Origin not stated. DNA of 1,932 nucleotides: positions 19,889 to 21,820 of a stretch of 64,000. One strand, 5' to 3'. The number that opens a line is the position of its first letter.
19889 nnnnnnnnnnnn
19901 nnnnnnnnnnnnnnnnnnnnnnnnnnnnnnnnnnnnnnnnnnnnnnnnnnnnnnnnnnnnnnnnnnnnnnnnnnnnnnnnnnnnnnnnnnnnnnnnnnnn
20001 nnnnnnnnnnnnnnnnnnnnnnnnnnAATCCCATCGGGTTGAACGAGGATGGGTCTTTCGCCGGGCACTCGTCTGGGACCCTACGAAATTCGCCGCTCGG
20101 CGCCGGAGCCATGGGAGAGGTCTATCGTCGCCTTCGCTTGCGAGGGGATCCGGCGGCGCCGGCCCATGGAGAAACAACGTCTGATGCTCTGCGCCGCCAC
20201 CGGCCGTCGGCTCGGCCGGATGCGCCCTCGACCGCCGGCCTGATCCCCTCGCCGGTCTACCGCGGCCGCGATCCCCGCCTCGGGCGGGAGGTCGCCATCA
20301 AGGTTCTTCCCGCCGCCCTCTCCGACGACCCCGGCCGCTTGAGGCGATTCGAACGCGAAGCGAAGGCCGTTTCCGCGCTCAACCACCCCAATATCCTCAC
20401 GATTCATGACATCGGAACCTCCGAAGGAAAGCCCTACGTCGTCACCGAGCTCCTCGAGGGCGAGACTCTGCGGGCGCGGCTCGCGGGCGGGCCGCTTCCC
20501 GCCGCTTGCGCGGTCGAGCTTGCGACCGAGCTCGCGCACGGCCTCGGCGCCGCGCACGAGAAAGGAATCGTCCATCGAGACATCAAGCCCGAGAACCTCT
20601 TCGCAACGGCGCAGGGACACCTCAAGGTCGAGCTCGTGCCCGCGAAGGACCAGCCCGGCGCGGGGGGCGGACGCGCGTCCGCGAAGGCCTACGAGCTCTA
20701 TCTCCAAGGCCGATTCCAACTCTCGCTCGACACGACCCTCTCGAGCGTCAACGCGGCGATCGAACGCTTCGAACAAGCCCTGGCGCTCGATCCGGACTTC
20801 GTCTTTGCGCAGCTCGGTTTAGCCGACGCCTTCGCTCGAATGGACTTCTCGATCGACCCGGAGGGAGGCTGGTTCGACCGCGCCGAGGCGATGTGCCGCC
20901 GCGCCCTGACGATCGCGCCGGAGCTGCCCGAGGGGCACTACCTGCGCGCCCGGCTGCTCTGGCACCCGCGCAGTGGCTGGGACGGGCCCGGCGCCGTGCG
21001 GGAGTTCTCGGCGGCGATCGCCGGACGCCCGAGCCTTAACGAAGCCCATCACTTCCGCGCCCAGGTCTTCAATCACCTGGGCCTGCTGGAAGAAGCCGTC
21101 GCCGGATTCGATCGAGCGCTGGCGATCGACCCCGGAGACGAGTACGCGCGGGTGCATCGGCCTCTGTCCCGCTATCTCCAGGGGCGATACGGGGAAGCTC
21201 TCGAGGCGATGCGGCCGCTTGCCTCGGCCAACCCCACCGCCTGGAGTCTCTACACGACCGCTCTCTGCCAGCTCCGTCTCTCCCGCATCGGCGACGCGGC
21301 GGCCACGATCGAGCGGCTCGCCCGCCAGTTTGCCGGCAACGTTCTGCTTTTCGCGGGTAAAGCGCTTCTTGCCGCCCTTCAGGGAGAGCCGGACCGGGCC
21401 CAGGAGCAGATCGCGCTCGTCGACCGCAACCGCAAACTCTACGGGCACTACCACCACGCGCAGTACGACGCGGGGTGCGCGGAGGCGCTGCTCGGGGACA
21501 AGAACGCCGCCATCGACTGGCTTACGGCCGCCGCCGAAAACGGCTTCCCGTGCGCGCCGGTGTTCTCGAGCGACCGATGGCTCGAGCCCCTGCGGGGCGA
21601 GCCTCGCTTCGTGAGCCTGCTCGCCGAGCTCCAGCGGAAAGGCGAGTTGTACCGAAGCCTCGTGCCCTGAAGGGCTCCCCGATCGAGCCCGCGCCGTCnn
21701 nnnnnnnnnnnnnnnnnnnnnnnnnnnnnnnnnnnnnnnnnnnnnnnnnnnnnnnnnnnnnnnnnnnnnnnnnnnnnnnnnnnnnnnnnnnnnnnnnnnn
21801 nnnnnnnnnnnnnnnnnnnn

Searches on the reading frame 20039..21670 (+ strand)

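Call 67: search_protein_families(library=pfam, proteins=[window:20039-21670:+], max_evalue=0.001)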
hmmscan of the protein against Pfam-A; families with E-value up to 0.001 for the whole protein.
window:20039-21670:+ (543 aa): 12 families
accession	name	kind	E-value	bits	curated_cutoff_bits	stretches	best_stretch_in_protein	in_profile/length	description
PF00069.31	Pkinase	-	2.9e-20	73.2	31.7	1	72-197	14-139/263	Protein kinase domain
PF07714.23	PK_Tyr_Ser-Thr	-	2.9e-13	50.1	23.1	1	81-197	27-143/258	Protein tyrosine and serine/threonine kinase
PF13414.12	TPR_11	-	2.2e-12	46.9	26.8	1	237-268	10-41/42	TPR repeat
PF13432.12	TPR_16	-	9.3e-12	45.6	32.7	1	318-367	15-64/65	Tetratricopeptide repeat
PF14559.12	TPR_19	-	1e-10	42.2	25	0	238-266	8-36/68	Tetratricopeptide repeat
PF13428.12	TPR_14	-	4.3e-09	36.6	23.5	0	335-371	2-38/44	Tetratricopeptide repeat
PF13181.12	TPR_8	-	1.6e-08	34.5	25.7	0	335-366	2-33/34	Tetratricopeptide repeat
PF07719.23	TPR_2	-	1.4e-06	28.4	27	0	335-367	2-34/34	Tetratricopeptide repeat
PF00515.34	TPR_1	-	1.5e-06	28.2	27.8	0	336-366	3-33/34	Tetratricopeptide repeat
PF12895.13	ANAPC3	-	8.2e-06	26.5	27.2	1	350-426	5-81/82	Anaphase-promoting complex, cyclosome, subunit 3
PF13424.12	TPR_12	-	3.1e-05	24.5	30.1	0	335-390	4-67/77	Tetratricopeptide repeat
PF13431.12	TPR_17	-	0.00038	20.9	24.4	0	244-266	2-24/34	Tetratricopeptide repeat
